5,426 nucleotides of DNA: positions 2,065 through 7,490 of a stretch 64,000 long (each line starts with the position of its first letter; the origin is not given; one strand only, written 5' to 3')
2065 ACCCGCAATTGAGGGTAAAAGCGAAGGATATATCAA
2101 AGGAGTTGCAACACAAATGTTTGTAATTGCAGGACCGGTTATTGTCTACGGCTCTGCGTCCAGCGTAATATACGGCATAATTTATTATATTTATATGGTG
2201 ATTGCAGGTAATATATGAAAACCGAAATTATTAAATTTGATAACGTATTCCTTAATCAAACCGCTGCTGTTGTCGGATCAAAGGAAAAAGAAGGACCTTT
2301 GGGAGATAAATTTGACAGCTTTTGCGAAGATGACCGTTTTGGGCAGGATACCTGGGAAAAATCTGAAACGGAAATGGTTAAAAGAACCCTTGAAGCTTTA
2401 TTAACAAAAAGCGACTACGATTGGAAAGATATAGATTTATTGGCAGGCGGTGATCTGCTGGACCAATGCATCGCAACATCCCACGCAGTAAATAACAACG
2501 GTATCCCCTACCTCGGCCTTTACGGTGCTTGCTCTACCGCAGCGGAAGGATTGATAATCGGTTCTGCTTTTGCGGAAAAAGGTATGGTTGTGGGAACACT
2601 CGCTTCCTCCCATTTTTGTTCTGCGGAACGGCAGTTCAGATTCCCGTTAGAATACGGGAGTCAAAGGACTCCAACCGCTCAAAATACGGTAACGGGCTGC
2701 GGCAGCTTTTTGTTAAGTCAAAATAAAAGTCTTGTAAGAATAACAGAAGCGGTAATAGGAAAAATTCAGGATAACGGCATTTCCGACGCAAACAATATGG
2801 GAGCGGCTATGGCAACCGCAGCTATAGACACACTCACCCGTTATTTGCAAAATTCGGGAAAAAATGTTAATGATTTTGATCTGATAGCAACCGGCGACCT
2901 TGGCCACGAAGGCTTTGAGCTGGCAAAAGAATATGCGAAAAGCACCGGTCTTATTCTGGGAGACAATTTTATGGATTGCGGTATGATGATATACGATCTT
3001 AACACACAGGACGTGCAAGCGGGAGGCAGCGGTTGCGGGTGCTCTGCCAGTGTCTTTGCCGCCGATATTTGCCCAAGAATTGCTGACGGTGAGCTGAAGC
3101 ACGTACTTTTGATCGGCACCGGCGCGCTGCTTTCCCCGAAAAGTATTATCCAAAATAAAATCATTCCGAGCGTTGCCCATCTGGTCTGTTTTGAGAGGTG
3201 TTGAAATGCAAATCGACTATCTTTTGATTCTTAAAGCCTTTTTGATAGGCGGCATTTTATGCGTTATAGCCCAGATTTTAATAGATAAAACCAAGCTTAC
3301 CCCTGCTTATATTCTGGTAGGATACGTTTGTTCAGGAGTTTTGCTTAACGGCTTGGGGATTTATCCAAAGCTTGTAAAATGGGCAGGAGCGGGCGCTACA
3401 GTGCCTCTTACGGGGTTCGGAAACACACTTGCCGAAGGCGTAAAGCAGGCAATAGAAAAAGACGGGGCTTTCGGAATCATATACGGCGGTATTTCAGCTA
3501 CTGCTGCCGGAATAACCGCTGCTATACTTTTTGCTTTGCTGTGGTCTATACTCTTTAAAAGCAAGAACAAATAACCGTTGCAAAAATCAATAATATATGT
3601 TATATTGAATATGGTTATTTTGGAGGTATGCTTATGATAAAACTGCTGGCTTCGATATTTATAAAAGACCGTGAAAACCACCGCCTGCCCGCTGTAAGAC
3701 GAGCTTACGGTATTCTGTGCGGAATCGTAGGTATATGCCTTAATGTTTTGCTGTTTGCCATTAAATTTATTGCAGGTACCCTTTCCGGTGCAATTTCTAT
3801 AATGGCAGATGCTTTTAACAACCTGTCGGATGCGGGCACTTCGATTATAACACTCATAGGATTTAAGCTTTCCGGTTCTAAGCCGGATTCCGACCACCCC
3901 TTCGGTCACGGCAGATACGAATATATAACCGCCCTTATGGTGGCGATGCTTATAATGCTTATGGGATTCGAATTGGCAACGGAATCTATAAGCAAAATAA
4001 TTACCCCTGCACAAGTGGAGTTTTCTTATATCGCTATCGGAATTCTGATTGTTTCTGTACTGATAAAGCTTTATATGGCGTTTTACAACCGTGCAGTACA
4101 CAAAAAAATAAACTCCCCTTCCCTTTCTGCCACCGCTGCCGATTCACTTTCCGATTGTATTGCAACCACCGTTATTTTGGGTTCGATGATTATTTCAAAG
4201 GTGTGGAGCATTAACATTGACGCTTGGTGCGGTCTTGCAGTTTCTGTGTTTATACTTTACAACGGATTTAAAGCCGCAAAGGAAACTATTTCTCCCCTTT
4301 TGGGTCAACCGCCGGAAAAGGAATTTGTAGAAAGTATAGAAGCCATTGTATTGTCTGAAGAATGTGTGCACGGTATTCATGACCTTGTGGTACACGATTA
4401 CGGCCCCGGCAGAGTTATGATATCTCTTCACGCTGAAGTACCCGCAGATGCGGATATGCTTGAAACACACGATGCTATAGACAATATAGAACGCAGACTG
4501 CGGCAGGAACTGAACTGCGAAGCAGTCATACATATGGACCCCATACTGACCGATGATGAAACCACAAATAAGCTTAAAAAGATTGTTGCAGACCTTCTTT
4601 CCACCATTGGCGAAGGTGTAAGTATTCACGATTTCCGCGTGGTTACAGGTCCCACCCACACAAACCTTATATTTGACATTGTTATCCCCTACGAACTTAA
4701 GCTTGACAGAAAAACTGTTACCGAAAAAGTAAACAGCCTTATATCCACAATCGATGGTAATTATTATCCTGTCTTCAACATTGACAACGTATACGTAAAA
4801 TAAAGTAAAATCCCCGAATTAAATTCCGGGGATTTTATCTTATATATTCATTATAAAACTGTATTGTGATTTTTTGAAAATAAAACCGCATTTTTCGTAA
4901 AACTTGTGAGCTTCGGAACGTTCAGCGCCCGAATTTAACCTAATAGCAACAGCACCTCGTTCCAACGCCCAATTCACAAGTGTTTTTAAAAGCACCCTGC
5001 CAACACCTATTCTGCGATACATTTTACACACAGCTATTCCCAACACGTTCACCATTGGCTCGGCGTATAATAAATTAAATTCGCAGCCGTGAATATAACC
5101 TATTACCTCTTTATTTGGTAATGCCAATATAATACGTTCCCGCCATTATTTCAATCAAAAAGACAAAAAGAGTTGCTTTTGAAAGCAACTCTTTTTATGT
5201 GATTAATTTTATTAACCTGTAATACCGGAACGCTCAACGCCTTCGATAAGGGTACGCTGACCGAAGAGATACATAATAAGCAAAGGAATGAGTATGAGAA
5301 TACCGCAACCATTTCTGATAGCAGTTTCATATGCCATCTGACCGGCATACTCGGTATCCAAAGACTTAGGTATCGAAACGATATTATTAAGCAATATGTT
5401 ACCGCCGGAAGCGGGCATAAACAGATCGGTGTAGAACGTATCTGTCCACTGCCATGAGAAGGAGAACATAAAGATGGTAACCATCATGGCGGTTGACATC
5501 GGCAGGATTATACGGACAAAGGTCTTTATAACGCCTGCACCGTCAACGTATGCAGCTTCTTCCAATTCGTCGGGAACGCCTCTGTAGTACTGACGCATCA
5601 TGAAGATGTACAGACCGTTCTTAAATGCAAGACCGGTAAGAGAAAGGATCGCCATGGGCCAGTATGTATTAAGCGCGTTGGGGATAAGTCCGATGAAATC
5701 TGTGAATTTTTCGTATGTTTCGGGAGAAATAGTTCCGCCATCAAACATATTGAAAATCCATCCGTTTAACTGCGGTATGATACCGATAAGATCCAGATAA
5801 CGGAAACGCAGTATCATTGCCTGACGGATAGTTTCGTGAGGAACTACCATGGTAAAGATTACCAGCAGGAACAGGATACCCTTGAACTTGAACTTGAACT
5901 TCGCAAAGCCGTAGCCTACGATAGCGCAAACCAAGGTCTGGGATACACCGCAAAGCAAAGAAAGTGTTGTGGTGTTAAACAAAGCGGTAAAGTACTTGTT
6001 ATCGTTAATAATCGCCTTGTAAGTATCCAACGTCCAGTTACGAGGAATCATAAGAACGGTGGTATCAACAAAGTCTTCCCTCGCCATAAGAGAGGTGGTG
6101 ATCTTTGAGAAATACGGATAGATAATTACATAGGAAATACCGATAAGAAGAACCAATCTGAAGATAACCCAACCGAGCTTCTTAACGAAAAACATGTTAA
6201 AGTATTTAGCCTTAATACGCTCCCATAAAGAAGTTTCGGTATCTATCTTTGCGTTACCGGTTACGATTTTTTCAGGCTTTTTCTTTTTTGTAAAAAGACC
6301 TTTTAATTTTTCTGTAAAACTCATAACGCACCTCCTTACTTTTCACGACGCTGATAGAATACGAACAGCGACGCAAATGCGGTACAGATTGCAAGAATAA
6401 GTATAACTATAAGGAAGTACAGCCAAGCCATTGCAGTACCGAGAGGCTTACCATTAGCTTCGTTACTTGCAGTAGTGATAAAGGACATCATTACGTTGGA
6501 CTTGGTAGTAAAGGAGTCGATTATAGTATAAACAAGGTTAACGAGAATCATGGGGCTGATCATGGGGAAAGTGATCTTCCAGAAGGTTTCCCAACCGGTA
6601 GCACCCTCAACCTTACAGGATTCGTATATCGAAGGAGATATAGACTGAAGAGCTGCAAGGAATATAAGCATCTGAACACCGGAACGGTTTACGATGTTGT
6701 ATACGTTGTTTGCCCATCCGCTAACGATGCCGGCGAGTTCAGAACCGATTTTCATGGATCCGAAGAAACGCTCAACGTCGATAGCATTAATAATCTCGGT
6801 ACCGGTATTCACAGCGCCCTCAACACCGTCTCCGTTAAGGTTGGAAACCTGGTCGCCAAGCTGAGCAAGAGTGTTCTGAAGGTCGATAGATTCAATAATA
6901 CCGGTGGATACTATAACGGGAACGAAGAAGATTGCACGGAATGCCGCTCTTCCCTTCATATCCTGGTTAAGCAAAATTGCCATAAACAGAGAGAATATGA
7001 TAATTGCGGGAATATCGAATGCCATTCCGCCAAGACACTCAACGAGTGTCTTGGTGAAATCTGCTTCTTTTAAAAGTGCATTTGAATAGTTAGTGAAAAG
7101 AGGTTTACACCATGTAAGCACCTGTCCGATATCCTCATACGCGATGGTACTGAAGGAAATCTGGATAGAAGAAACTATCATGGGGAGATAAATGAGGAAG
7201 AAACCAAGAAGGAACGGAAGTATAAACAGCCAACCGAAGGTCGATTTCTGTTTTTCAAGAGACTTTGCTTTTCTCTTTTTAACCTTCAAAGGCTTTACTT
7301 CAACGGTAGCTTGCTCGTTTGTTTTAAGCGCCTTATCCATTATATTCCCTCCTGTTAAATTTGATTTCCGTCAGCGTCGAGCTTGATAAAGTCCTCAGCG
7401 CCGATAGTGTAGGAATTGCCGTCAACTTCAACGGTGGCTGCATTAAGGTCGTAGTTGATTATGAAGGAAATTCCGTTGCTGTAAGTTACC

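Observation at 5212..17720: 12.4-kb seven-gene operon combining one giant SBP, two full ABC permease pairs, an NHL/TPR/Yip1 membrane fusion and a 963-aa secreted protein, with no ATPase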

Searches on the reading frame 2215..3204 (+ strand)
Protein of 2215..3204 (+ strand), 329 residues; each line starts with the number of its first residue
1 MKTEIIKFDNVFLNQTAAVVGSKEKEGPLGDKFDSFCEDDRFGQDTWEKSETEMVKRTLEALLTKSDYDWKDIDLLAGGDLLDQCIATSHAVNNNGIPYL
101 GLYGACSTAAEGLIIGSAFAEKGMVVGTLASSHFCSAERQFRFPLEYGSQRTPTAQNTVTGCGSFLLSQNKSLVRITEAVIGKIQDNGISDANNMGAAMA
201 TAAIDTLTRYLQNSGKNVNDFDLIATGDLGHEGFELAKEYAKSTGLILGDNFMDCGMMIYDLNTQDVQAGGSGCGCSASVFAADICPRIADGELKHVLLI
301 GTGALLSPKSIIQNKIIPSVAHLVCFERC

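Call 8: search_protein_families(library=pfam, proteins=[window:2215-3204:+], max_evalue=0.001)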
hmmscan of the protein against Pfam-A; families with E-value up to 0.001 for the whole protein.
window:2215-3204:+ (329 aa): 1 family
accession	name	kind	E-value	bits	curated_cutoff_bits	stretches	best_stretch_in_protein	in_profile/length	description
PF07451.17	SpoVAD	-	2.6e-121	404.8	22.1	1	10-327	10-329/329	Stage V sporulation protein AD (SpoVAD)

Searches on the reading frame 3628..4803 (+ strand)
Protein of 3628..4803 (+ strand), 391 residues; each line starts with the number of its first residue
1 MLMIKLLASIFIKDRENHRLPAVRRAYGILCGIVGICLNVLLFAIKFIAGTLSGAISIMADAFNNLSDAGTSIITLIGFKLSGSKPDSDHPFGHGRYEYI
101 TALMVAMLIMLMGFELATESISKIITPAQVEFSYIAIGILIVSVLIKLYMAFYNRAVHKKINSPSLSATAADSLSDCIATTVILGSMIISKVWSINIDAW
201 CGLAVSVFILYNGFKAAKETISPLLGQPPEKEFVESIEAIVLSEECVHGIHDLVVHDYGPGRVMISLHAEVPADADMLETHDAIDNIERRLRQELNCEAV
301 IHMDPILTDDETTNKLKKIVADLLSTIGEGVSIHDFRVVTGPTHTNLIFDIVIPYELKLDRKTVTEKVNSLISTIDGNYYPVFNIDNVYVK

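Call 8: search_protein_families(library=pfam, proteins=[window:3628-4803:+], max_evalue=0.001)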
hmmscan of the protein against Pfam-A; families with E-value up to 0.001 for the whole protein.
window:3628-4803:+ (391 aa): 2 families
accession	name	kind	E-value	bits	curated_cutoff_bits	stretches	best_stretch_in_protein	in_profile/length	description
PF01545.26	Cation_efflux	-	3.7e-46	157.8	26.6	1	33-225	2-198/198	Cation efflux family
PF16916.11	ZT_dimer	-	8.2e-18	64.6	26.7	1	229-305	1-77/78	Dimerisation domain of Zinc Transporter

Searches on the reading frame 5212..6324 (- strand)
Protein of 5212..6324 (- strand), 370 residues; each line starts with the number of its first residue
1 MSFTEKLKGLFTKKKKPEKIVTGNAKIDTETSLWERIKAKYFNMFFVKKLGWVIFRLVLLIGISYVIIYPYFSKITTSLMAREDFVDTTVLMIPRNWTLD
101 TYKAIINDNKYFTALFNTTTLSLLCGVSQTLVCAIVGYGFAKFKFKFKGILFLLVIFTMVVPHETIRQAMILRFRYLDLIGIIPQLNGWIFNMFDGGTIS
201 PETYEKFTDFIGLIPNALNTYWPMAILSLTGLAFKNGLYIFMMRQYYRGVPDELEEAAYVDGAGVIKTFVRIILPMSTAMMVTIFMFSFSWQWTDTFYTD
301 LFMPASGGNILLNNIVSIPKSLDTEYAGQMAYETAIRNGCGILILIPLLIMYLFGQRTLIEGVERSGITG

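Call 3: search_protein_families(library=pfam, proteins=[window:5212-6324:-], max_evalue=0.01)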
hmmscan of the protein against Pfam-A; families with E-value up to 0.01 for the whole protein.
window:5212-6324:- (370 aa): 1 family
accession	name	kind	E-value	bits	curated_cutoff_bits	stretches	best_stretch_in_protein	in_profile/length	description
PF00528.27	BPD_transp_1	-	4.1e-11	43.4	26.4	1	135-312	3-137/184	Binding-protein-dependent transport system inner membrane component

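Call 4: search_protein_families(library=ncbifam, proteins=[window:5212-6324:-], max_evalue=0.01)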
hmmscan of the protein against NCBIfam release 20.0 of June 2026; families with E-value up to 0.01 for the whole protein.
window:5212-6324:- (370 aa): 12 families
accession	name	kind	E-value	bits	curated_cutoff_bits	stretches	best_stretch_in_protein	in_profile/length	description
NF008210.0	PRK10973.1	equivalog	7.1e-16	58.7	297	2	239-363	158-276/281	sn-glycerol-3-phosphate ABC transporter permease UgpE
NF008231.0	PRK10998.1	equivalog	1.3e-13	51.1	261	1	204-368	144-294/296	maltose ABC transporter permease MalG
NF040932.1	ABC_arch_GlcU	equivalog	6e-11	42.5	340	2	218-363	130-264/272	glucose ABC transporter permease GlcU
NF040839.1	tungstate_WtpB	equivalog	3.9e-08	33.3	340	1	90-187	21-118/251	tungstate ABC transporter permease WtpB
NF007044.0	PRK09497.1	equivalog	2e-07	30.8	348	1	63-166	19-112/285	spermidine/putrescine ABC transporter permease PotB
TIGR01581.1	Mo_ABC_porter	hypoth_equivalog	2e-07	30.7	210.3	1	238-289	117-168/225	ABC transporter permease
NF007047.0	PRK09500.1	equivalog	3.6e-06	26.8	326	1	66-174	12-119/257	spermidine/putrescine ABC transporter permease PotC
TIGR02141.1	modB_ABC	equivalog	2.9e-05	23.8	182.6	1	242-290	98-146/208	molybdate ABC transporter permease subunit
NF008232.0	PRK10999.1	equivalog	8e-05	21.5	392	1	245-356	396-506/520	maltose ABC transporter permease MalF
NF007852.0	PRK10561.1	equivalog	0.00041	20.3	335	1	245-299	179-233/295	sn-glycerol-3-phosphate ABC transporter permease UgpA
TIGR02139.1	permease_CysT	equivalog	0.00065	19.4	246.1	1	249-290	157-198/265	sulfate ABC transporter permease subunit CysT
NF006939.0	PRK09421.1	equivalog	0.0041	16.5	262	1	221-290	92-159/230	molybdate ABC transporter permease subunit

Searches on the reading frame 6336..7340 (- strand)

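Call 3: search_protein_families(library=pfam, proteins=[window:6336-7340:-], max_evalue=0.01)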
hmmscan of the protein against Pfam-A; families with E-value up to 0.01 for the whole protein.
window:6336-7340:- (334 aa): 1 family
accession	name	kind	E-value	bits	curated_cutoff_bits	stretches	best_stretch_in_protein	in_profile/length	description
PF00528.27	BPD_transp_1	-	5.6e-11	42.9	26.4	1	224-332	69-181/184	Binding-protein-dependent transport system inner membrane component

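Call 4: search_protein_families(library=ncbifam, proteins=[window:6336-7340:-], max_evalue=0.01)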
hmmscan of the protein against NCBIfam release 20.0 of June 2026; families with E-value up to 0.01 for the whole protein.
window:6336-7340:- (334 aa): 8 families
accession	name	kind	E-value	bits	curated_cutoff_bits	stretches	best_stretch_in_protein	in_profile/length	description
NF007852.0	PRK10561.1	equivalog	2.9e-09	37.2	335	1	221-278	171-232/295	sn-glycerol-3-phosphate ABC transporter permease UgpA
NF040932.1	ABC_arch_GlcU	equivalog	4.2e-07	29.9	340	1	189-278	120-203/272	glucose ABC transporter permease GlcU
NF008232.0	PRK10999.1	equivalog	2.5e-05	23.2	392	1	224-290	391-455/520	maltose ABC transporter permease MalF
TIGR00969.1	3a0106s02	subfamily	0.00014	21.5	240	1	231-273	166-208/272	sulfate ABC transporter permease subunit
TIGR03262.1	PhnU2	equivalog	0.00043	19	593.25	1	215-285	416-486/546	putative 2-aminoethylphosphonate ABC transporter permease subunit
TIGR01581.1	Mo_ABC_porter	hypoth_equivalog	0.00054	19.5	210.3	1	228-276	123-171/225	ABC transporter permease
NF008231.0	PRK10998.1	equivalog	0.00061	19.4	261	1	230-279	180-229/296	maltose ABC transporter permease MalG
NF040931.1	ABC_arch_GlcT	equivalog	0.0029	17.3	360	1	218-327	153-257/278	glucose ABC transporter permease GlcT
